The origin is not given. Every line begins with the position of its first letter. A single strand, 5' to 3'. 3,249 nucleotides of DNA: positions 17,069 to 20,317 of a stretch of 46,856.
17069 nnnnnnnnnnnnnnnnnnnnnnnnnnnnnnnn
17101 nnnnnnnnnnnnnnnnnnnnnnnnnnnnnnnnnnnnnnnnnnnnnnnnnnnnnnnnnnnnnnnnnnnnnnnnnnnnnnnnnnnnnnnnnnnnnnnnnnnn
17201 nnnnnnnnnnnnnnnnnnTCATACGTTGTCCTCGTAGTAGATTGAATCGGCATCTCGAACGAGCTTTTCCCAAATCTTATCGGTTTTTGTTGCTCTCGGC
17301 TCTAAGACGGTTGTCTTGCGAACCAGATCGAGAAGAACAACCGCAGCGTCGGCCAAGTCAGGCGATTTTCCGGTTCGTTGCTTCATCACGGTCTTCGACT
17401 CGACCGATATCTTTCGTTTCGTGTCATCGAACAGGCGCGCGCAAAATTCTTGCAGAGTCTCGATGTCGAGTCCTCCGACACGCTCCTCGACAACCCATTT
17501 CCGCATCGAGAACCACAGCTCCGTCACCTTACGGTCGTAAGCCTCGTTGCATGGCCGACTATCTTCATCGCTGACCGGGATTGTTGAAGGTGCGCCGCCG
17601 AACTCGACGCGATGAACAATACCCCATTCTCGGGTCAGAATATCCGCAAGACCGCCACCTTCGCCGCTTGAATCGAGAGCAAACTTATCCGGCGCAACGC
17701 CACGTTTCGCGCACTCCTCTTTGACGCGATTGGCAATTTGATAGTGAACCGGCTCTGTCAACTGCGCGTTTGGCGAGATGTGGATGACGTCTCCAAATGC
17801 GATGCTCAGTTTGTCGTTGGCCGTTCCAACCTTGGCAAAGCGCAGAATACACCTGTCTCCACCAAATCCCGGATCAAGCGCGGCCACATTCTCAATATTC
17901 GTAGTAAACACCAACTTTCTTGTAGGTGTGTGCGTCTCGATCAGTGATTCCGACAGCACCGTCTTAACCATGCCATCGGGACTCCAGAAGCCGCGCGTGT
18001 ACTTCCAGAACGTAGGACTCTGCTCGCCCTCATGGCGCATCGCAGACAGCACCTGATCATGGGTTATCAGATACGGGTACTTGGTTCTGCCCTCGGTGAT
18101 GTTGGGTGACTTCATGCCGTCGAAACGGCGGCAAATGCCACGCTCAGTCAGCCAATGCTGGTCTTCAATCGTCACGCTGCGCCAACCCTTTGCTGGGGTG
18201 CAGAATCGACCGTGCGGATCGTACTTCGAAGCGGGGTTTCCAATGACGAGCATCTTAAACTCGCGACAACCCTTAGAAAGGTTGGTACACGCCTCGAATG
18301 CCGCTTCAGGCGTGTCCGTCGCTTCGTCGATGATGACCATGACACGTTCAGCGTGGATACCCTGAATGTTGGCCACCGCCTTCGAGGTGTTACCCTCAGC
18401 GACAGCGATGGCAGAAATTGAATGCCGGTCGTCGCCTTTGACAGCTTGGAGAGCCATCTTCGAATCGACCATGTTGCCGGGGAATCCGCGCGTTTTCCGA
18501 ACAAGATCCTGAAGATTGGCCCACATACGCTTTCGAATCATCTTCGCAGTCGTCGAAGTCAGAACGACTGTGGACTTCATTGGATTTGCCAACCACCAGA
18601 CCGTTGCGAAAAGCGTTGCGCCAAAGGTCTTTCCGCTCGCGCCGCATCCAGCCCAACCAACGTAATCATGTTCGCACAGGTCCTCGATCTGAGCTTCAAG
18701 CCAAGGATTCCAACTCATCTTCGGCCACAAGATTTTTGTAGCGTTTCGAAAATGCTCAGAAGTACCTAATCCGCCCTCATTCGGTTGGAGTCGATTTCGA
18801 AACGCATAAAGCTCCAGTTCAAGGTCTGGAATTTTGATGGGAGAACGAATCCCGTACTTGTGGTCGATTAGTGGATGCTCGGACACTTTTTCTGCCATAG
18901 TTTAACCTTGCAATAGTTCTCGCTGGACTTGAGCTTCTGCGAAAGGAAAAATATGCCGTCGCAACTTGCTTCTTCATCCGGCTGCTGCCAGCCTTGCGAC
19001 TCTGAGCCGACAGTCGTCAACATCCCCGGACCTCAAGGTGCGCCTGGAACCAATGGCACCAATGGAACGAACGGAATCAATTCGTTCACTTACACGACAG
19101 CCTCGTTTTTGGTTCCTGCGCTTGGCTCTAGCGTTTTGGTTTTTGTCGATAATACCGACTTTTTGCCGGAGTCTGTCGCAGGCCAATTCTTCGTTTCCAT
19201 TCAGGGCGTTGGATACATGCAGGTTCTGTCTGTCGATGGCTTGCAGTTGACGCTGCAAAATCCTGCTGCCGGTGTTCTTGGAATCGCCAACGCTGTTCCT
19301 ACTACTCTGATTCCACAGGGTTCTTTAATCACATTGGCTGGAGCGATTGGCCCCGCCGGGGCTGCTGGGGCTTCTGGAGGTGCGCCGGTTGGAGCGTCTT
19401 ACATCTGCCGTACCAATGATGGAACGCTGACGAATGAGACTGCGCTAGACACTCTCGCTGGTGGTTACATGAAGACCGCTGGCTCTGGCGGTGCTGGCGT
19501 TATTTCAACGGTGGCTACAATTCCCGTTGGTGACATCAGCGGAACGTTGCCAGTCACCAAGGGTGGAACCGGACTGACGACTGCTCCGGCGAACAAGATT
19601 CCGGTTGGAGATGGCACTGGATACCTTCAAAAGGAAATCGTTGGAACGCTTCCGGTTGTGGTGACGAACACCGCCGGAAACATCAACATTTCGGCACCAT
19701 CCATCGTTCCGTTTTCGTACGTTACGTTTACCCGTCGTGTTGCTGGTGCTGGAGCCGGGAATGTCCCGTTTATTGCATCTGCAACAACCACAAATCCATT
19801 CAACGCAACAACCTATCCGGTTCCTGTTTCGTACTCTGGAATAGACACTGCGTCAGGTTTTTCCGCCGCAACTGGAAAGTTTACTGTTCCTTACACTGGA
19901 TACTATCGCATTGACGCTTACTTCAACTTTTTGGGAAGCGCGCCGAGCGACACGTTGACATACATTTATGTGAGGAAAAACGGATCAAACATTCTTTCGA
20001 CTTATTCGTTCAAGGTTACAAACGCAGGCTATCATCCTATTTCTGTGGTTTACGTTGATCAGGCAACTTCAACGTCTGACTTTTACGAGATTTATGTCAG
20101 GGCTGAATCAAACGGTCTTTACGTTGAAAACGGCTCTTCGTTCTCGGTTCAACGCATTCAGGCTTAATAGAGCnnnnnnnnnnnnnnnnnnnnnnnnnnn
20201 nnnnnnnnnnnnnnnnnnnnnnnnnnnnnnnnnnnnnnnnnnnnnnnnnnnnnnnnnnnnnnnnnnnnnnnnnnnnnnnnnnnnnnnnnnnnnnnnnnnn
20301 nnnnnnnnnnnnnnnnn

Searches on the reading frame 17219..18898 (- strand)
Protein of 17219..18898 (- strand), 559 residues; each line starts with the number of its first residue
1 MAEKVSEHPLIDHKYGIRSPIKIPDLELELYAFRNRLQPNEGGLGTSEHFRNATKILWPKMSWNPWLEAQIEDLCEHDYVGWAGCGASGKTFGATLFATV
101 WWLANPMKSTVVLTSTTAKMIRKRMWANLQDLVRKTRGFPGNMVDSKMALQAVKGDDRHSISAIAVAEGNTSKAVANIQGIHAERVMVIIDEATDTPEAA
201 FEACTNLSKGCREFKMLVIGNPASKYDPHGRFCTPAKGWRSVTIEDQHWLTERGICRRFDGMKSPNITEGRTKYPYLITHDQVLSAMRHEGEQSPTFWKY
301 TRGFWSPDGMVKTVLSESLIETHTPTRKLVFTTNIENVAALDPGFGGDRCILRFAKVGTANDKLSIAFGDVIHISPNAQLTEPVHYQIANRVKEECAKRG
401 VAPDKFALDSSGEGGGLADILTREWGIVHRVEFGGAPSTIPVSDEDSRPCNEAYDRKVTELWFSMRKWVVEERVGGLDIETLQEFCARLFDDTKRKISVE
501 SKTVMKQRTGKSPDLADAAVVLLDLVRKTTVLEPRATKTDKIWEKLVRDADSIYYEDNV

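Call 8: search_protein_families(library=phrogs, proteins=[window:17219-18898:-])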
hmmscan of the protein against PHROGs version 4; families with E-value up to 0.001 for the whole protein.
window:17219-18898:- (559 aa): 2 families
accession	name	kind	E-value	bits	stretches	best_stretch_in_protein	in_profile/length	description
phrog_2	-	head and packaging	8.9e-22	78.6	1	61-524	262-591/807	terminase large subunit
phrog_5902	-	unknown function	0.0003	21.2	1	98-232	69-199/359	-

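Call 56: search_dna_similar(query=window:17219-18898:-, collection=phages, mode=protein, max_rows=12)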
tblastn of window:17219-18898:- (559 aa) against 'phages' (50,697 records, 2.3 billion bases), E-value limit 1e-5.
Records with a match: 25; places in all: 25; records where one place covers at least 80% of the query: 2.
Best place of each record, by identity: <60% 25.
By first word of the organism name: Streptomyces 11; Clostridium 8; Clostridioides 3; Caudoviricetes 2; Bacteriophage 1.
By host as written in the record: Streptomyces griseus ATCC 10137 10; Clostridium difficile strain CD105HE1 ribotype 076 4; Clostridium difficile 4; Clostridioides difficile 2; - 2; Clostridioides difficile LCUS 0508 1; Streptomyces scabiei RL-34 1; Methanosarcinales 1.
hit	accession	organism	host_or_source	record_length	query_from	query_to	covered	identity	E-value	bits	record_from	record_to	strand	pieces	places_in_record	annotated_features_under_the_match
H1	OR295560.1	Clostridioides phage phiCD508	Clostridioides difficile LCUS 0508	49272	83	513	77%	23.9%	2e-10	70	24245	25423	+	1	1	hypothetical protein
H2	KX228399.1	Clostridium phage CDKM9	Clostridium difficile strain CD105HE1 ...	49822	83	513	77%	23.9%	2e-10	70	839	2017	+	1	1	terminase large subunit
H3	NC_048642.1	Clostridium phage CDKM9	Clostridium difficile strain CD105HE1 ...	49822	83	513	77%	23.9%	2e-10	70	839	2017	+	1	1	DEAD/DEAH box helicase family protein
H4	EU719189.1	Clostridioides phage phiCD27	Clostridioides difficile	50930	83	513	77%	23.9%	2e-10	70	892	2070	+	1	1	putative terminase B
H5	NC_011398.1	Clostridioides phage phiCD27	Clostridioides difficile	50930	83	513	77%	23.9%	2e-10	70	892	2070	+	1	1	putative terminase B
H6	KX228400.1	Clostridium phage CDKM15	Clostridium difficile strain CD105HE1 ...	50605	64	513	81%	22.8%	6e-11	72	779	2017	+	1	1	terminase large subunit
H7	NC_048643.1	Clostridium phage CDKM15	Clostridium difficile strain CD105HE1 ...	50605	64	513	81%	22.8%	6e-11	72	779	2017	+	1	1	DEAD/DEAH box helicase family protein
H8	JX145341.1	Clostridium phage phiMMP02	Clostridium difficile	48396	83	513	77%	23.5%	8e-11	71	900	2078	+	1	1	terminase large subunit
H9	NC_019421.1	Clostridium phage phiMMP02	Clostridium difficile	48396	83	513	77%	23.5%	8e-11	71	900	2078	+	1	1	DEAD/DEAH box helicase family protein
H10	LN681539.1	Clostridium phage phiCD505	Clostridium difficile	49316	83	513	77%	23.5%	8e-11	71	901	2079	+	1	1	putative terminase B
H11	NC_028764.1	Clostridium phage phiCD505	Clostridium difficile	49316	83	513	77%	23.5%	8e-11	71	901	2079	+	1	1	DEAD/DEAH box helicase family protein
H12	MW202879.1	Caudoviricetes sp.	Manatee Spring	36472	64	469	73%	23.9%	9e-6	55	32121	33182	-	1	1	terminase large subunit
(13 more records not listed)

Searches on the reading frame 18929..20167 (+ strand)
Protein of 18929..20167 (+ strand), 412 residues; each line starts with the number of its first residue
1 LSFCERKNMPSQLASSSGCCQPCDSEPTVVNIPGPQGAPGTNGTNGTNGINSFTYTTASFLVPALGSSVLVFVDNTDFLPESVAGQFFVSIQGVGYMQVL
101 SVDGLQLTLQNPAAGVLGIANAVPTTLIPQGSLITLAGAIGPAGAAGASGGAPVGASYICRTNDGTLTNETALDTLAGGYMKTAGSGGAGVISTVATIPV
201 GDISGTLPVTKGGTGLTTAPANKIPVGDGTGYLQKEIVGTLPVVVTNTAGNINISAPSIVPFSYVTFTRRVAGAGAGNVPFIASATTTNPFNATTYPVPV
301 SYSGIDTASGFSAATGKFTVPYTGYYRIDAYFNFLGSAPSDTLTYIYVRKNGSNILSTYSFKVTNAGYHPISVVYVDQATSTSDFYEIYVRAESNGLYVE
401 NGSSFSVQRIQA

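Call 8: search_protein_families(library=phrogs, proteins=[window:18929-20167:+])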
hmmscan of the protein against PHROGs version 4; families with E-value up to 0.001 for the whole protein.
window:18929-20167:+ (412 aa): 0 families

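Call 34: search_protein_families(library=pfam, proteins=[window:18929-20167:+], max_evalue=0.01)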
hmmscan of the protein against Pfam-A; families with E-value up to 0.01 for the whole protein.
window:18929-20167:+ (412 aa): 1 family
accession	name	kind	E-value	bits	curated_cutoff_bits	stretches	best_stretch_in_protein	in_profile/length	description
PF00386.27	C1q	-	0.0057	17.3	23.7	1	281-364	2-81/127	C1q domain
